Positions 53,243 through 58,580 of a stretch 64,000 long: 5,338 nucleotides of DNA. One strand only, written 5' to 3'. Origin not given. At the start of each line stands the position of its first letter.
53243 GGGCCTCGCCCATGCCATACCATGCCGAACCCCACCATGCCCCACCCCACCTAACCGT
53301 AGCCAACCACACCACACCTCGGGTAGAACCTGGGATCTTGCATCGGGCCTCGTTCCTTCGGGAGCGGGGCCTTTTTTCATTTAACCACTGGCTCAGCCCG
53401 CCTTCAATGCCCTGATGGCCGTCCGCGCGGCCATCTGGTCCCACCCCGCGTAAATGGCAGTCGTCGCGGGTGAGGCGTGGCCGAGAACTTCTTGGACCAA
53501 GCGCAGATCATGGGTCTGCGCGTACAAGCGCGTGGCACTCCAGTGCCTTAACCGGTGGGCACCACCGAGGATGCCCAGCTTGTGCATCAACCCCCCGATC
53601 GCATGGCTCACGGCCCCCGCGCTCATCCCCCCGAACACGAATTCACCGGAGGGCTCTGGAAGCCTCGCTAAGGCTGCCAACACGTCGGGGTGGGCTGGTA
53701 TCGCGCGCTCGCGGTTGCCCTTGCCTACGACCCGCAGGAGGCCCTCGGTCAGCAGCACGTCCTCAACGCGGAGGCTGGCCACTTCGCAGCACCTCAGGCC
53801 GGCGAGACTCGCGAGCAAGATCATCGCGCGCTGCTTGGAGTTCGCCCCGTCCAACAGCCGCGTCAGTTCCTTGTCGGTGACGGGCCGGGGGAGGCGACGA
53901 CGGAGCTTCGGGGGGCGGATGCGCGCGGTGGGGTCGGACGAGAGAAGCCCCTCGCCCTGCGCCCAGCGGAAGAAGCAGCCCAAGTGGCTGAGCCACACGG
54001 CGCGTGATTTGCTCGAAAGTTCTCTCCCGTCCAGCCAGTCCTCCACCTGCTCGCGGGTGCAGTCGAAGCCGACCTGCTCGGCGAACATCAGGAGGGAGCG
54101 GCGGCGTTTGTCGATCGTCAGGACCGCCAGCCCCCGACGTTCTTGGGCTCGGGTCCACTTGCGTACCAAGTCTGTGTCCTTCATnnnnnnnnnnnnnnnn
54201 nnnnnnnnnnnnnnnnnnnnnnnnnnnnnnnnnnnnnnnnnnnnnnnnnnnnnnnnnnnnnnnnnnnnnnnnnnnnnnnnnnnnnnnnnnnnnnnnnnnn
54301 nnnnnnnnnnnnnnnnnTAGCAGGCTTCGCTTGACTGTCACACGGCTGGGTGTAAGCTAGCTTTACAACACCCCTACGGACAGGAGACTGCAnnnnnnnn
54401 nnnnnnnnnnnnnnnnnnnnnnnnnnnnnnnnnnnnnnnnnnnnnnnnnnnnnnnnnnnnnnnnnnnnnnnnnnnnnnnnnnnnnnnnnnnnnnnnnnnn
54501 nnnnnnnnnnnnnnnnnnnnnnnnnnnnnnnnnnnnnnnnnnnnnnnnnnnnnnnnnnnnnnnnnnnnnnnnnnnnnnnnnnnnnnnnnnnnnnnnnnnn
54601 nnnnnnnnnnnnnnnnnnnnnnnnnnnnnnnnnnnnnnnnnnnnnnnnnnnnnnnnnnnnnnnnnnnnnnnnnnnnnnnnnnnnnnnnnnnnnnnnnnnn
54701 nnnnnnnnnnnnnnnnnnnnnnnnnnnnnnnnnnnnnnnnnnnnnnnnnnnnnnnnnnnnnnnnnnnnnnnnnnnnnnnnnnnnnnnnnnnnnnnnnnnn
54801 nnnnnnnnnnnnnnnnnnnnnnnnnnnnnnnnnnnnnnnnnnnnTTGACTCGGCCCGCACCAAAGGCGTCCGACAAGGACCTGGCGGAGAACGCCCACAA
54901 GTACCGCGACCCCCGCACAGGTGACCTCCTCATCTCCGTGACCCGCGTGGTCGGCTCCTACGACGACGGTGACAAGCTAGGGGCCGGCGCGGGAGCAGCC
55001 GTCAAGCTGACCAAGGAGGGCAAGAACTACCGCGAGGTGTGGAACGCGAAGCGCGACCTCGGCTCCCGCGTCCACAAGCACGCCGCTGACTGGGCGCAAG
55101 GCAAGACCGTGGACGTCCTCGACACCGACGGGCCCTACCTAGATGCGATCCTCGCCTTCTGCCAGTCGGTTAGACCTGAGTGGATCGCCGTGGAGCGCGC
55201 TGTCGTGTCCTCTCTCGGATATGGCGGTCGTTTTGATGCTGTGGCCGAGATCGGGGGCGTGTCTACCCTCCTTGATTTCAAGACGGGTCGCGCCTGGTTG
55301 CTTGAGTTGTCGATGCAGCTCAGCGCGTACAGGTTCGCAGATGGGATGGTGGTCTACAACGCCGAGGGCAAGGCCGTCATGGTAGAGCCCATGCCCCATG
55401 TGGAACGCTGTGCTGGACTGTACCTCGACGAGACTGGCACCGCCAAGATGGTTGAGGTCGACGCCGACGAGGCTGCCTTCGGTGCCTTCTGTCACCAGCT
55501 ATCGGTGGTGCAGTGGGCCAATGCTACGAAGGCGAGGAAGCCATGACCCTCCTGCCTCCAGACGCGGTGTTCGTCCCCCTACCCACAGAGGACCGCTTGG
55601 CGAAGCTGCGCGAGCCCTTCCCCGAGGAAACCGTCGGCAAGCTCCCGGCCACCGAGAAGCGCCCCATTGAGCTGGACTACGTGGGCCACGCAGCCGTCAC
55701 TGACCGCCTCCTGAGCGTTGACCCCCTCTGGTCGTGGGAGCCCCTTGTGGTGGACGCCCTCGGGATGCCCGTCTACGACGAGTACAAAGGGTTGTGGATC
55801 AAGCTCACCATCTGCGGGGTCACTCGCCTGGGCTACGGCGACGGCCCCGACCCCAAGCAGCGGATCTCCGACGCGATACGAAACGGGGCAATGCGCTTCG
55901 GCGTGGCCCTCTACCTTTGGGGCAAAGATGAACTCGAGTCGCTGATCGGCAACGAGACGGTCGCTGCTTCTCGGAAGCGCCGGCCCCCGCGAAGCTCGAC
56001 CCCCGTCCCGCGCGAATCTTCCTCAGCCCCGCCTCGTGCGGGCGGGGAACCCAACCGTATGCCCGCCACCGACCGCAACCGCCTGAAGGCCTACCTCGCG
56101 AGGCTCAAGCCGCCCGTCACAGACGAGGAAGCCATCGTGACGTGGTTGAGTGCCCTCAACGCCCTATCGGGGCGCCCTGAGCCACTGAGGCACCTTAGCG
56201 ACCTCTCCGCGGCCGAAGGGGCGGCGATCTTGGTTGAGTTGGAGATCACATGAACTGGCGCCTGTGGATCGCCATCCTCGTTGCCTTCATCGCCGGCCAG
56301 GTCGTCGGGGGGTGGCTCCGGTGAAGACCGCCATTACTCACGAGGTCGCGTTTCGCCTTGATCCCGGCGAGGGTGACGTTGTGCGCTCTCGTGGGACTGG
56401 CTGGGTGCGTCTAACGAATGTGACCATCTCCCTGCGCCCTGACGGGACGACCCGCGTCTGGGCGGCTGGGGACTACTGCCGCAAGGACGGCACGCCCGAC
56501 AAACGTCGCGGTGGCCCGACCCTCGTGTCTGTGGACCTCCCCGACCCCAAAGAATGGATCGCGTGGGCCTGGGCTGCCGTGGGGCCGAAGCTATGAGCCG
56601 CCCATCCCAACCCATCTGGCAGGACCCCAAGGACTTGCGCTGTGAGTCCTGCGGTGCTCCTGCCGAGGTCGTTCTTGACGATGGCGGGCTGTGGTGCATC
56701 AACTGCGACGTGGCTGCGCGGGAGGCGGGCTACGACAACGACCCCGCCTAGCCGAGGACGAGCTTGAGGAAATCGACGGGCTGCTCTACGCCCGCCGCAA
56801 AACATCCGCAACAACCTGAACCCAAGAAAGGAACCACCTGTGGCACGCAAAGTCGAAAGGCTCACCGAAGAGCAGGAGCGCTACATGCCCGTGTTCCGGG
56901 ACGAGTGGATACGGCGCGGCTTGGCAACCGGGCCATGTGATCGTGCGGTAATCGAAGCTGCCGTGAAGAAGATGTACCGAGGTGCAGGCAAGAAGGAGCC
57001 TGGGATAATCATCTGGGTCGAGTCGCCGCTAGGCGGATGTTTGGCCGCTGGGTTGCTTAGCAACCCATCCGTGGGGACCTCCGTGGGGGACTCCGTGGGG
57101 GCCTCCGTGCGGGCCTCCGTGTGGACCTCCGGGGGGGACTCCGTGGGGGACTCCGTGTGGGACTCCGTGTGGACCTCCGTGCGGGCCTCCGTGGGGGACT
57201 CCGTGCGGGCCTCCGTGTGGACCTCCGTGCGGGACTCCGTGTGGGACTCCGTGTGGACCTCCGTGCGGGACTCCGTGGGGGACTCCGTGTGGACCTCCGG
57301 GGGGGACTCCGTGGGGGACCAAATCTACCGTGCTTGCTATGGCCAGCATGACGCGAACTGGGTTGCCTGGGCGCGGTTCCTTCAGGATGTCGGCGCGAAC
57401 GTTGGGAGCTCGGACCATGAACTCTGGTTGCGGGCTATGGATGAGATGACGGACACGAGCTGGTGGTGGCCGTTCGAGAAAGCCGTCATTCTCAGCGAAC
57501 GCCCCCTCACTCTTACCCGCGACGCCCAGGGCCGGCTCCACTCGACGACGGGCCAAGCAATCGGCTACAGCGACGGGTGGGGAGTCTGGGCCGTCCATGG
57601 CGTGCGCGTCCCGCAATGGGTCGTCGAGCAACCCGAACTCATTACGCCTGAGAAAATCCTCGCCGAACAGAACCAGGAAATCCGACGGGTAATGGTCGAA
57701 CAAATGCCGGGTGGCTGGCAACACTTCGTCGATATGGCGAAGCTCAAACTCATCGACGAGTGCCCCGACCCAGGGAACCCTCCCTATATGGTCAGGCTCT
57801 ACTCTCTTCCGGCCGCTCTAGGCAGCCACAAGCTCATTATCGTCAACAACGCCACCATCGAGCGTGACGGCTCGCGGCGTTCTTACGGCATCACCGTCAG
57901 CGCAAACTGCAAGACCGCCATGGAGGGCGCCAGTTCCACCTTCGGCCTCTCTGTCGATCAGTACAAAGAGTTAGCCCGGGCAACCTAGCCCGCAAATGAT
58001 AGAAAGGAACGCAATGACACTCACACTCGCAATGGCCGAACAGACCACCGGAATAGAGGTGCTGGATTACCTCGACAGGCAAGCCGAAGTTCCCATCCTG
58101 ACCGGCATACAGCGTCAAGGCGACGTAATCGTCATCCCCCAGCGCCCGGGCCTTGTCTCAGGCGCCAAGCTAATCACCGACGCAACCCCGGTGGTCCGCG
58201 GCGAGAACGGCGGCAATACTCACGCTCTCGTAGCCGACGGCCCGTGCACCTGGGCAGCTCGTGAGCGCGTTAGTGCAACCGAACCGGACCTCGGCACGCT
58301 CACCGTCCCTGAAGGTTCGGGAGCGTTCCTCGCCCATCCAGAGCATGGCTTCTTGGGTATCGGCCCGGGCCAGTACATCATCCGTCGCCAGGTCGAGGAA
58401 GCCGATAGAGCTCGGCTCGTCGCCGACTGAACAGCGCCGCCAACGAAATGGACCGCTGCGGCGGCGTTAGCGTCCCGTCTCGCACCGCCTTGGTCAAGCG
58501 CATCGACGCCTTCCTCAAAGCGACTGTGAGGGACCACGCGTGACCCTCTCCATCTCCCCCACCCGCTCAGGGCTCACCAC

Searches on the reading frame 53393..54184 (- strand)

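Call 78: search_protein_families(library=phrogs, proteins=[window:53393-54184:-], max_evalue=0.001)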
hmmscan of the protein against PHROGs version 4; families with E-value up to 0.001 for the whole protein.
window:53393-54184:- (263 aa): 3 families
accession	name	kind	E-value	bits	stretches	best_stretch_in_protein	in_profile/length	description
phrog_1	-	integration and excision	2.1e-38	134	1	5-260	168-447/611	integrase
phrog_216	-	integration and excision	1e-33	117.7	1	63-261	17-237/301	integrase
phrog_7269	-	integration and excision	1.6e-06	28.9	1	199-257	20-78/89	integrase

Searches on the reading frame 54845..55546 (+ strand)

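Call 78: search_protein_families(library=phrogs, proteins=[window:54845-55546:+], max_evalue=0.001)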
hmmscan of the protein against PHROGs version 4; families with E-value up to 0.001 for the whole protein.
window:54845-55546:+ (233 aa): 1 family
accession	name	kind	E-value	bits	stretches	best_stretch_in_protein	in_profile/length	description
phrog_298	-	DNA, RNA and nucleotide metabolism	8.2e-28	98.6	1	15-229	53-263/293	exonuclease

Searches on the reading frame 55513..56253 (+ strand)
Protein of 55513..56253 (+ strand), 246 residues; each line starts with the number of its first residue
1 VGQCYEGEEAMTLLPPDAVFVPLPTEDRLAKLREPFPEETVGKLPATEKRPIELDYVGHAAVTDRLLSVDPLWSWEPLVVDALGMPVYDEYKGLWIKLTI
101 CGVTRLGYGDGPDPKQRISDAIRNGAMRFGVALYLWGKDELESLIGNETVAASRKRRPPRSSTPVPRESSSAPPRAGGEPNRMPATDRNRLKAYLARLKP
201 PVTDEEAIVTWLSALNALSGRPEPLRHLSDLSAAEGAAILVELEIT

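Call 78: search_protein_families(library=phrogs, proteins=[window:55513-56253:+], max_evalue=0.001)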
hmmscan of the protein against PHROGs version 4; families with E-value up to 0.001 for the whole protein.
window:55513-56253:+ (246 aa): 1 family
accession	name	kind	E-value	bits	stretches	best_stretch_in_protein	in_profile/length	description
phrog_3290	-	DNA, RNA and nucleotide metabolism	1.9e-45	156.1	1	26-152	6-135/192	single strand annealing protein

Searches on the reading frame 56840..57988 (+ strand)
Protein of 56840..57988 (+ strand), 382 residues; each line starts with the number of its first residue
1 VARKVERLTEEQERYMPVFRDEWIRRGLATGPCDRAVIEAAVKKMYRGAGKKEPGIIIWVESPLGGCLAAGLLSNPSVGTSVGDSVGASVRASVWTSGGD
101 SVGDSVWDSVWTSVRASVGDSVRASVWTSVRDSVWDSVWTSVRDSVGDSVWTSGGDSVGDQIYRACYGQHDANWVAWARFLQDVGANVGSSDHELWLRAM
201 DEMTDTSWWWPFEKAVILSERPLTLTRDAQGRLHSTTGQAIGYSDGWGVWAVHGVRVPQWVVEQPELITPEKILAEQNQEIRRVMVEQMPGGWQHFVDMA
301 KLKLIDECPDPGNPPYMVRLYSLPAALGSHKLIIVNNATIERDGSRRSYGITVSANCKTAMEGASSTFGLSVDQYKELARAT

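Call 12: search_protein_families(library=pfam, proteins=[window:56840-57988:+], max_evalue=0.01)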
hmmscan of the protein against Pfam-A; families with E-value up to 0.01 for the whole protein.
window:56840-57988:+ (382 aa): 1 family
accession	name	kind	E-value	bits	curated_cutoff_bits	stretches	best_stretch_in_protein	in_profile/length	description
PF20530.3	DUF6745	-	7.6e-34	117.2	27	1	164-377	7-202/206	Domain of unknown function (DUF6745)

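Call 43: find_related_loci(query=window:56840-57988:+, collection=viral_contigs, flank=10000)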
Query window:56840-57988:+ (382 aa) in viral_contigs; peptide patterns used: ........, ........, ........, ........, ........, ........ (x = any residue, [..] = any of these).
176 stretches matched a pattern; 168 encode a relative of the query (tblastn E <= 1e-3); the best 80 are kept; 80 distinct loci.
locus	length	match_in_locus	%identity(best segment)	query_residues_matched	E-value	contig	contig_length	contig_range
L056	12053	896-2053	43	4-375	4e-76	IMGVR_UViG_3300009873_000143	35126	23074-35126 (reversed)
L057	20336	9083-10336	40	3-382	3e-70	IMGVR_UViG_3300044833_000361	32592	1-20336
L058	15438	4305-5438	41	3-376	1e-69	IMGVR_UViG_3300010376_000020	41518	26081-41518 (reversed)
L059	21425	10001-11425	34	4-381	3e-69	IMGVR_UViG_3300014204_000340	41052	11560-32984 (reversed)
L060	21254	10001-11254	39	1-375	6e-69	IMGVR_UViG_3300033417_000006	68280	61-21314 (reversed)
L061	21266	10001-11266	38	3-382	2e-67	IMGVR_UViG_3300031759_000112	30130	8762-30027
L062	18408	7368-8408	42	1-289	9e-67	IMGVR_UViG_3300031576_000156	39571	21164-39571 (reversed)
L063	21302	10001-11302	36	4-375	1e-66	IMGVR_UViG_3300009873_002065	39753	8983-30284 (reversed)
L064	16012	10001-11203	40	3-378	1e-66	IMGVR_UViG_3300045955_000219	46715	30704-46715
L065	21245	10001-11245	40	5-368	9e-66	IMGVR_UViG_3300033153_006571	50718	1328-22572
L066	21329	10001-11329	36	4-376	9e-62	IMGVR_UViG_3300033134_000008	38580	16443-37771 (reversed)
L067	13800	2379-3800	45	5-376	5e-61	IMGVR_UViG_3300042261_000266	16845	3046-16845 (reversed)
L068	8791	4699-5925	38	5-375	2e-59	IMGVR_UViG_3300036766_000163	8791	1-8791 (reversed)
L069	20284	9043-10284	36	2-372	3e-58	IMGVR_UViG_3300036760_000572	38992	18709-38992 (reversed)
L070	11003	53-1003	40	77-378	6e-58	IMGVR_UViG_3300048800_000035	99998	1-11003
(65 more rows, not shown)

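Call 78: search_protein_families(library=phrogs, proteins=[window:56840-57988:+], max_evalue=0.001)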
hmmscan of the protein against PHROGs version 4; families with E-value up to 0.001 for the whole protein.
window:56840-57988:+ (382 aa): 1 family
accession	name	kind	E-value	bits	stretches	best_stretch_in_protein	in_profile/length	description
phrog_31813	-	unknown function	1.5e-09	38.4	1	200-289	199-290/378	-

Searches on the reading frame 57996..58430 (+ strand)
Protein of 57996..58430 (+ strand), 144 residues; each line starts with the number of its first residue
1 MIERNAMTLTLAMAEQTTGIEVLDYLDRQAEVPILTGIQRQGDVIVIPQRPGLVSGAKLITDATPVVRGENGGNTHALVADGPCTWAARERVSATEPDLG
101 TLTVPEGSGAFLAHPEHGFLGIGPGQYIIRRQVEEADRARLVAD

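Call 78: search_protein_families(library=phrogs, proteins=[window:57996-58430:+], max_evalue=0.001)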
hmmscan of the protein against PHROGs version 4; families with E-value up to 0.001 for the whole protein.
window:57996-58430:+ (144 aa): 1 family
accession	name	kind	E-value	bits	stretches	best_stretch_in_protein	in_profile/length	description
phrog_27831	-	unknown function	2.1e-21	77.2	1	30-144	2-124/124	-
